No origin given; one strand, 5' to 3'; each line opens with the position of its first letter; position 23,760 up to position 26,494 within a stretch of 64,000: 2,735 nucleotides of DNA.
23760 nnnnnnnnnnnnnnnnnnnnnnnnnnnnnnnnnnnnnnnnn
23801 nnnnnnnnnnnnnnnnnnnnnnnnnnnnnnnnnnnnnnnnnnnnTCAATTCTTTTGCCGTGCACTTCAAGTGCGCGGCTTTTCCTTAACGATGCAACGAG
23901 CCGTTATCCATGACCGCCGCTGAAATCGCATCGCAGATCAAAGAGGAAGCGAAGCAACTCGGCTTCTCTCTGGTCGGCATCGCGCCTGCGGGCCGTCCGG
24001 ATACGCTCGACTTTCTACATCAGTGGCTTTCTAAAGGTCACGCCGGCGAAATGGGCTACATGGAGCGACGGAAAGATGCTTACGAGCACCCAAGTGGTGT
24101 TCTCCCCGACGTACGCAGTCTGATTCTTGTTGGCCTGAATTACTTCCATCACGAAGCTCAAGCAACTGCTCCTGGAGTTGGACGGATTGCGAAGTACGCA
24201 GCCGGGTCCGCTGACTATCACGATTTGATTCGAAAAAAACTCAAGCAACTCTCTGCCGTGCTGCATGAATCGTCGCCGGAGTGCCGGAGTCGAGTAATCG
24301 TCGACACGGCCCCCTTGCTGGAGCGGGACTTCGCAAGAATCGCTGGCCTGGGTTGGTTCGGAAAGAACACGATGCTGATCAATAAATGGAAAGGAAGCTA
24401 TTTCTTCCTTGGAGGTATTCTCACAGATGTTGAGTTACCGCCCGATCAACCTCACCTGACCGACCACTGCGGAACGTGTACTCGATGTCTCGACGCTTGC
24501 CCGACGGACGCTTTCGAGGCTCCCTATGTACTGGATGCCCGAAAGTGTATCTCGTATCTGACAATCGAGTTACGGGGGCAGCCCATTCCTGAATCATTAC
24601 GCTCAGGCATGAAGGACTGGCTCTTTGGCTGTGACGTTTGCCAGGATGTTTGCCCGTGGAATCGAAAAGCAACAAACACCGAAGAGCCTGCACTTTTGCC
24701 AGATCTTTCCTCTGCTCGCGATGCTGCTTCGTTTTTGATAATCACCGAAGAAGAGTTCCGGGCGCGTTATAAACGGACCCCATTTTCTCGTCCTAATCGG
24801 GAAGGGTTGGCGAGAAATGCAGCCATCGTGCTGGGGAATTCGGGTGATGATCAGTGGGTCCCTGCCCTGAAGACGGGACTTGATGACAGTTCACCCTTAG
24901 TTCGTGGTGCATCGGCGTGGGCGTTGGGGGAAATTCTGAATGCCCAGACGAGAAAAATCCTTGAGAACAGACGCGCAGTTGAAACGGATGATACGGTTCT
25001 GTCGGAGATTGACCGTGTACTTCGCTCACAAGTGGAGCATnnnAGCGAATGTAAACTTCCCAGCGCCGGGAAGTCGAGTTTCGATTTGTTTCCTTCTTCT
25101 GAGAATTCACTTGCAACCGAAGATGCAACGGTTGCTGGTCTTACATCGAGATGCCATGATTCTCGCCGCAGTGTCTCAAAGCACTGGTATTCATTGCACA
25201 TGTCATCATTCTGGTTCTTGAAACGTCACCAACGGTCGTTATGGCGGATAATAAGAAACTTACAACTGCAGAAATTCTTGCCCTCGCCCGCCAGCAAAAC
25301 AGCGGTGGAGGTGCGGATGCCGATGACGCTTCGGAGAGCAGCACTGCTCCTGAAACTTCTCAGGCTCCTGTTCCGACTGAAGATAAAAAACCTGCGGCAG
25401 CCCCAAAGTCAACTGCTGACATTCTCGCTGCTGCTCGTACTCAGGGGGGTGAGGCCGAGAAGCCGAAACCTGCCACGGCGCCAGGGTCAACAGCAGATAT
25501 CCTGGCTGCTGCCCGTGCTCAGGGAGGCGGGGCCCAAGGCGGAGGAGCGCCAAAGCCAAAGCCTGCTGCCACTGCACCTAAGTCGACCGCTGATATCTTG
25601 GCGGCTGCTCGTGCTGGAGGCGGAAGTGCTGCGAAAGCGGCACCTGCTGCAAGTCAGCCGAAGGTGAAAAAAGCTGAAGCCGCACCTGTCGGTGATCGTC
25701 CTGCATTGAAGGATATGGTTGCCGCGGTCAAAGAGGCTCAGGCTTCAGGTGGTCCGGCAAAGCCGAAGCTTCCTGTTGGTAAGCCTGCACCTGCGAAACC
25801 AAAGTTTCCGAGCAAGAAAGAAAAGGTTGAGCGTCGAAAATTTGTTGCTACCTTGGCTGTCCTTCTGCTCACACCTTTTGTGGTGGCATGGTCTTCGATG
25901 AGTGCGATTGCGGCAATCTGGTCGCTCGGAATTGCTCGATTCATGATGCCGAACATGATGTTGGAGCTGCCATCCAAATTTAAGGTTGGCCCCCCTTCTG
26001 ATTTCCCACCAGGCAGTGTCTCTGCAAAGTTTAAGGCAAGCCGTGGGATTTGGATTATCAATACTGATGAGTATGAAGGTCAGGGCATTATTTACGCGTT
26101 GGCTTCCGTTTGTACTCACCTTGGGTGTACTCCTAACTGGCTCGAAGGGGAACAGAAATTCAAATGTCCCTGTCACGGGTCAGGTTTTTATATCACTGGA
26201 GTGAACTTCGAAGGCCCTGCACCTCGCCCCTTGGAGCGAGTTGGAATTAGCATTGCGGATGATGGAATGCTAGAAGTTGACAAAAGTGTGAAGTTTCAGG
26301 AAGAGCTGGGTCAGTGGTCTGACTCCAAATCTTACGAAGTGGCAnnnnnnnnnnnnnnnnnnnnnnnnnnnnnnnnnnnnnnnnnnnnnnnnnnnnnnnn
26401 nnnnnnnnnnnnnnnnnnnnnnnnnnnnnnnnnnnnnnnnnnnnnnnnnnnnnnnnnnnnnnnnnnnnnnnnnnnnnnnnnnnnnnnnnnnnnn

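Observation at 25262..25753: Rieske protein has a roughly 195-aa extension upstream of its twin-arginine motif containing 4-5 conserved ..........-GG modules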

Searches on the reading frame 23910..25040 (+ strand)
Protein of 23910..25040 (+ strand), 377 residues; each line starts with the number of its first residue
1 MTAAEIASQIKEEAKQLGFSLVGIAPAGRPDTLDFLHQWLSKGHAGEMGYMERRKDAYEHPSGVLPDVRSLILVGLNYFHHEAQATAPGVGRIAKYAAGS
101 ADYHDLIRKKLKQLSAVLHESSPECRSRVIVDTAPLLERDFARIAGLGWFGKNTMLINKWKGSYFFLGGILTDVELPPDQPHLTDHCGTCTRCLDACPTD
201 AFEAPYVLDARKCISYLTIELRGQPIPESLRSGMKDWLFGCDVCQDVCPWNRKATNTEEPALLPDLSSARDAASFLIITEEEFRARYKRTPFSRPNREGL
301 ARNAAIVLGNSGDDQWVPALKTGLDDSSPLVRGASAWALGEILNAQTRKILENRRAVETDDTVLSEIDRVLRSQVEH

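Call 3: search_protein_families(library=pfam, proteins=[window:23910-25040:+], max_evalue=1)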
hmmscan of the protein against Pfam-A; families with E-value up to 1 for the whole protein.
window:23910-25040:+ (377 aa): 20 families
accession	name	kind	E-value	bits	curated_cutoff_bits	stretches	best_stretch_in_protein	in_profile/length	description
PF13484.11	Fer4_16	-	5.8e-23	81.9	30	1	186-251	1-66/66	4Fe-4S double cluster binding domain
PF08331.15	QueG_DUF1730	-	6.6e-17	61.6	25.1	1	60-133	3-77/77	Epoxyqueuosine reductase QueG, DUF1730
PF13646.12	HEAT_2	-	3.3e-10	40.5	27.7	1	300-366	16-82/88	HEAT repeats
PF03130.22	HEAT_PBS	-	2.1e-05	25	20.9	1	302-326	3-27/27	PBS lyase HEAT-like repeat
PF02985.28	HEAT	-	6.8e-05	23.2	23.5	1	317-343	2-28/31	HEAT repeat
PF14697.11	Fer4_21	-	8.2e-05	23.1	35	2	182-201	36-56/59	4Fe-4S dicluster domain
PF13237.11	Fer4_10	-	0.00011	22.5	25.5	2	185-199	7-21/53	4Fe-4S dicluster domain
PF13187.11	Fer4_9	-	0.00019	21.8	27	1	184-201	34-51/52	4Fe-4S dicluster domain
PF25160.1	LdpA_Fe-S-bd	-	0.00022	21.4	27.6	1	183-203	24-44/49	LdpA Fe-S cluster-binding domain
PF12838.12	Fer4_7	-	0.00025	21.9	27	1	186-251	1-51/52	4Fe-4S dicluster domain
PF00037.32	Fer4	-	0.00025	21.2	21.1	1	184-202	5-23/24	4Fe-4S binding domain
PF13183.11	Fer4_8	-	0.00044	21.2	27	1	182-199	49-66/68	4Fe-4S dicluster domain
PF13534.11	Fer4_17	-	0.0015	19.5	22.2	0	181-200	40-59/61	4Fe-4S dicluster domain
PF13513.12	HEAT_EZ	-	0.0017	19.3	27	1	317-342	30-55/55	HEAT-like repeat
PF12798.12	Fer4_3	-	0.014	16.7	27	1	187-201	1-15/15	4Fe-4S binding domain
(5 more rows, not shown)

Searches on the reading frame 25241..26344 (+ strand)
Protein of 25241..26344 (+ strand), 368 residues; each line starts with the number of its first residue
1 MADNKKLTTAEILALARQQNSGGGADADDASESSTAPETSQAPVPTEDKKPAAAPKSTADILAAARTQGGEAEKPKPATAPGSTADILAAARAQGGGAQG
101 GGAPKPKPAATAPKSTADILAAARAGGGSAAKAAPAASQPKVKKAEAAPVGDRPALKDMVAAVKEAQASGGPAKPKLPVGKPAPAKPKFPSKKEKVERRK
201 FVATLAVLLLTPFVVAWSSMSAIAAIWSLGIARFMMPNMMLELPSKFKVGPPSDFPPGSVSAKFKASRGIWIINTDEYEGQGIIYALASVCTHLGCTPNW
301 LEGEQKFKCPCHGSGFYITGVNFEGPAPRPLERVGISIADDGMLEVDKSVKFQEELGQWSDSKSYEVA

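Call 3: search_protein_families(library=pfam, proteins=[window:25241-26344:+], max_evalue=1)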
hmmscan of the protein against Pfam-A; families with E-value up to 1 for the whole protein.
window:25241-26344:+ (368 aa): 1 family
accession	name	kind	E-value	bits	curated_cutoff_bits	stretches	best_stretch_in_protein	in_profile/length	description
PF00355.32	Rieske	-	3.1e-09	37.1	20.3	1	247-332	3-85/88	Rieske [2Fe-2S] domain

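Call 7: find_homologous_proteins(query=window:25241-26344:+)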
Query window:25241-26344:+ (368 aa): 7655 proteins with E <= 0.001 among 8000 candidates; the best 120 are listed.
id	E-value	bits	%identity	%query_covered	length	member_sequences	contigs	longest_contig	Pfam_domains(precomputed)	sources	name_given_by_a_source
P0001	5.5e-234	794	100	100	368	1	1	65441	PF00355.33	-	-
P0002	3.6e-195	666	85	100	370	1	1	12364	PF00355.33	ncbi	-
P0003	9.0e-194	662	82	100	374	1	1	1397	PF00355.33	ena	-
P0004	4.1e-164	564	73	99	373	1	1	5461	PF00355.33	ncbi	-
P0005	1.5e-153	529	69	99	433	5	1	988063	PF00355.33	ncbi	-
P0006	8.7e-153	527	68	99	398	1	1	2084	PF00355.33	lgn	-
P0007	1.7e-150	519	70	99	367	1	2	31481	PF00355.33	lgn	-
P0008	1.2e-146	507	65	99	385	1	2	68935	PF00355.33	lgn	-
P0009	1.1e-145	503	66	99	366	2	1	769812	PF00355.33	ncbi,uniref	ncbi:Rieske (2Fe-2S) protein [Thalassoglobus sp. JC818]|uniref:QcrA and Rieske domain-containing pro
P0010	1.3e-145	503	65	99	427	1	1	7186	PF00355.33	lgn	-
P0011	1.2e-144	500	65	99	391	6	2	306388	PF00355.33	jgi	jgi:cytochrome b6-f complex iron-sulfur subunit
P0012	1.3e-144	500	68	99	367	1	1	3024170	PF00355.33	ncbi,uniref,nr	ncbi:Cytochrome b6-f complex iron-sulfur subunit [Thalassoglobus neptunius]|uniref:Cytochrome b6-f c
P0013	5.3e-143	495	66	100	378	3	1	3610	PF00355.33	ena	-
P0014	2.3e-138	479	64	99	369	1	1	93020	PF00355.33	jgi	-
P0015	4.5e-138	478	63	100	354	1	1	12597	PF00355.33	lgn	-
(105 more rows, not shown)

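Call 13: find_related_loci(query=A1, collection=genome_contigs, flank=6000)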
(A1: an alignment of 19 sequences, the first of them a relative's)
Query A1 (368 aa) in genome_contigs; peptide patterns used: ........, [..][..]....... (x = any residue, [..] = any of these).
600 stretches matched a pattern (row limit reached: there are more); 596 encode a relative of the query (tblastn E <= 1e-3); the best 80 are kept; 80 distinct loci.
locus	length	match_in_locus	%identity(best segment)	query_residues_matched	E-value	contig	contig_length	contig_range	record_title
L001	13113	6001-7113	61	1-365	5e-126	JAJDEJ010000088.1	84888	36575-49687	MAG: Planctomycetaceae bacterium isolate OFTM354 OFTM354_87, whole genome shotgun sequence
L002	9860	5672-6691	60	1-365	5e-125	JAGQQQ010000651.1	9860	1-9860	MAG: Planctomycetaceae bacterium isolate HKST-UBA70 2008_282873, whole genome shotgun sequence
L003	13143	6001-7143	57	3-365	7e-104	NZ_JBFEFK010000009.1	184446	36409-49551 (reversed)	Maioricimonas sp. JC845 9, whole genome shotgun sequence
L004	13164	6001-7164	43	1-365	1e-84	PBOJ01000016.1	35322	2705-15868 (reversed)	MAG: Planctomycetaceae bacterium isolate RS395 26613, whole genome shotgun sequence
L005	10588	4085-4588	67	198-365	1e-82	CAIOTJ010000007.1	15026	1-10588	MAG: uncultured Planctomycetaceae bacterium isolate ErkenSummer_bin-1745 genome assembly, contig: bin-1745:007/718, whol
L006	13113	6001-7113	46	3-365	4e-80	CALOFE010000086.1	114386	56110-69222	MAG: uncultured Planctomycetaceae bacterium isolate LOGT_bin.0146 genome assembly, contig: contig_28673, whole genome sh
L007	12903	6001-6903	49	82-365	4e-80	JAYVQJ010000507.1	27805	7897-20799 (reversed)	MAG: Planctomycetia bacterium isolate GL72_UP_concoct_294 GL72_UP_concoct_294_506, whole genome shotgun sequence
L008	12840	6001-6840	53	84-365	8e-80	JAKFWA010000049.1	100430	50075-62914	MAG: Planctomycetaceae bacterium isolate D4_Bin_5 D4_0000122, whole genome shotgun sequence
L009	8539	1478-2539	47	1-365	1e-79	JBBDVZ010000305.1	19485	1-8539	MAG: Planctomycetaceae bacterium isolate LejiaC_61_11 Lejia_C_6517_length_19485_cov_6, whole genome shotgun sequence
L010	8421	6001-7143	43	1-365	3e-79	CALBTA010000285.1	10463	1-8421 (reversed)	MAG TPA_asm: uncultured Planctomycetaceae bacterium isolate SRR7515932_bin.127_CONCOCT_v1.1_MAG genome assembly, contig:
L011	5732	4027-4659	56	158-365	8e-79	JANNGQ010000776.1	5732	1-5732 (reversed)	MAG: Planctomycetota bacterium isolate SOY_6_C_metabat_405_sub SOY_6_C_k141_1712257, whole genome shotgun sequence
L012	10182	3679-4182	65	198-365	2e-78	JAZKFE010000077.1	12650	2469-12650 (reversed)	MAG: Planctomycetota bacterium isolate DC_HB_02_SPN181219-bin062_1 DCHB02SPN_B062_1_000000000077, whole genome shotgun s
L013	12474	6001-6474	69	208-365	3e-80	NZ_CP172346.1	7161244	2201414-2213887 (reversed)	Schlesneria sp. T3-172 chromosome, complete genome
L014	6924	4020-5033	45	1-365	4e-78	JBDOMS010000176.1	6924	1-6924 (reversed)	MAG: Pirellulales bacterium isolate FK190211_WC_24_26_27_29_metabat1_scaf2bin.063 NODE_9721_length_6924_cov_1.220244, wh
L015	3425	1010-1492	65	205-365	4e-78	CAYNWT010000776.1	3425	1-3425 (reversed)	MAG TPA_asm: uncultured Planctomycetaceae bacterium isolate binchicken_co258_152 genome assembly, contig: NODE_22991_len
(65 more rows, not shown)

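Call 44: predict_structure(alignment_id=A4)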
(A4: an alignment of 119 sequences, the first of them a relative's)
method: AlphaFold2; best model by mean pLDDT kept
length: 368 residues; sequences in the alignment: 119
mean_pLDDT: 72.2   pTM: 0.45
mean pLDDT of the five models: 72.2, 70.0, 69.8, 68.9, 68.4
residues with pLDDT >= 90: 77; 70-90: 129; 50-70: 117; < 50: 45
segments of 3 or more residues with pLDDT < 50: 32-36, 38-42, 70-74, 96-103, 127-132
pLDDT, mean of each block of 10 residues (from residue 1): 69 83 55 47 52 64 63 51 62 48 46 68 58 51 54 69 74 67 75 78 87 93 95 71 84 93 76 90 89 71 83 77 63 94 95 90 95
secondary structure, 60 per line:
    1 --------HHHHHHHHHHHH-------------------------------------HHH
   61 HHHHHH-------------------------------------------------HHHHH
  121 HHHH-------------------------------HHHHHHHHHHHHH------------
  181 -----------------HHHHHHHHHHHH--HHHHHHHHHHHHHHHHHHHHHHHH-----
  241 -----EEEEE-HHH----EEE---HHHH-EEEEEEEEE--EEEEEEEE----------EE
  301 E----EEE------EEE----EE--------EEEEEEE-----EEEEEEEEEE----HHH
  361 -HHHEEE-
elements in order: H9-20 H58-66 H116-124 H156-168 H198-209 H212-235 E246-250 E259-261 H265-268 E270-278 E281-288 E299-301 E306-308 E315-317 E332-338 E344-353 E365-367

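Call 55: search_protein_families(library=ncbifam, proteins=[window:25241-26344:+], max_evalue=1)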
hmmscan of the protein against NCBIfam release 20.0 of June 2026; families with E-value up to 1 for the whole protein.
window:25241-26344:+ (368 aa): 8 families
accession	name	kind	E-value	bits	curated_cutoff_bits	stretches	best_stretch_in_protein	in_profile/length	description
NF045928.1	Cytb6fFeSPetC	equivalog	1.7e-17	63.4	250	1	285-345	102-162/179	cytochrome b6-f complex iron-sulfur subunit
NF010001.0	PRK13474.1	subfamily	1.7e-17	63.3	154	1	285-344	101-160/178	cytochrome b6-f complex iron-sulfur subunit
TIGR01416.1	Rieske_proteo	equivalog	1.2e-14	54.7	97.4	1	282-333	107-162/176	ubiquinol-cytochrome c reductase iron-sulfur subunit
NF050121.1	bc1_QcrA_actin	exception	8.6e-11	41.9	275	1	283-357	239-314/319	cytochrome bc1 complex Rieske iron-sulfur subunit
NF041174.1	SDX_Thmprot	equivalog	2.8e-05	24.2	170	1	280-338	32-95/109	sulredoxin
TIGR02694.1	arsenite_ox_S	equivalog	8.8e-05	22.4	95.65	1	284-341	51-110/129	arsenate reductase (azurin) small subunit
NF042948.2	3PPDioc_HcaC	equivalog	0.0091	16.3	150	1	279-342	31-97/105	3-phenylpropionate/cinnamic acid dioxygenase ferredoxin subunit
TIGR03171.1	soxL2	equivalog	0.091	11.7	582.1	0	282-301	176-195/321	Rieske iron-sulfur protein SoxL2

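Call 56: search_solved_structures(query=window:25241-26344:+, max_evalue=0.001)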
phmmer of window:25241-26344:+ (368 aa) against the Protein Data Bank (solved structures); distinct sequences matched with E-value up to 0.001: 73 (the best 60 are shown).
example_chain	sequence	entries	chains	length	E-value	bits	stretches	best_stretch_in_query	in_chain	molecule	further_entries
9rk3_A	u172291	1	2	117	1.9e-35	125.9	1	247-361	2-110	Similar to Rieske 2Fe-2S iron sulfur protein (Cytochrome b6-F complex)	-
9rk4_A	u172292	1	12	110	3.2e-22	82.4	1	246-353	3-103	Similar to the Rieske Protein II of bc1 complex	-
1q90_C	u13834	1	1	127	9.3e-14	54.6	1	285-345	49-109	Cytochrome B6-F complex iron-sulfur subunit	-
8hn2_A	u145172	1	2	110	2e-13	53.4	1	242-344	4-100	Cytochrome b6-f complex iron-sulfur subunit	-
3azc_A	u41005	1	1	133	4e-13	52.5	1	271-344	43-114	Cytochrome b6-f complex iron-sulfur subunit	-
2zt9_D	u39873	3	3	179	5.9e-13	51.9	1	285-332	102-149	Cytochrome b6-f complex iron-sulfur subunit 1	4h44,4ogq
2e74_D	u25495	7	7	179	9e-13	51.3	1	285-344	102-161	Cytochrome b6-f complex iron-sulfur subunit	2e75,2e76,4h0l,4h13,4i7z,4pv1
1vf5_D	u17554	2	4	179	1.2e-12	50.9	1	285-344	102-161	RIESKE IRON-SULFUR PROTEIN | Cytochrome b6-f complex iron-sulfur subunit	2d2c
7zxy_D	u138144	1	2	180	5.5e-12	48.7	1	285-346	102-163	Cytochrome b6-f complex iron-sulfur subunit 2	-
7r0w_D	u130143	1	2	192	6.7e-12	48.4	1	285-346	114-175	Rieske domain, PetC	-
5cxm_A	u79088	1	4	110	7.6e-11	45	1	281-342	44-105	Cytochrome b6/f complex iron-sulfur subunit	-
6kls_A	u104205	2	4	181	1.8e-10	43.7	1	244-331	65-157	Rieske-I iron sulfur protein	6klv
1rfs_A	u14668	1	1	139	8.2e-09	38.3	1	284-343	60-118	RIESKE PROTEIN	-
6rqf_L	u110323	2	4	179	1.4e-08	37.6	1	284-343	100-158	Cytochrome b6-f complex iron-sulfur subunit, chloroplastic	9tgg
1nyk_A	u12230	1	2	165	1.6e-08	37.3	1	278-344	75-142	Rieske iron-sulfur protein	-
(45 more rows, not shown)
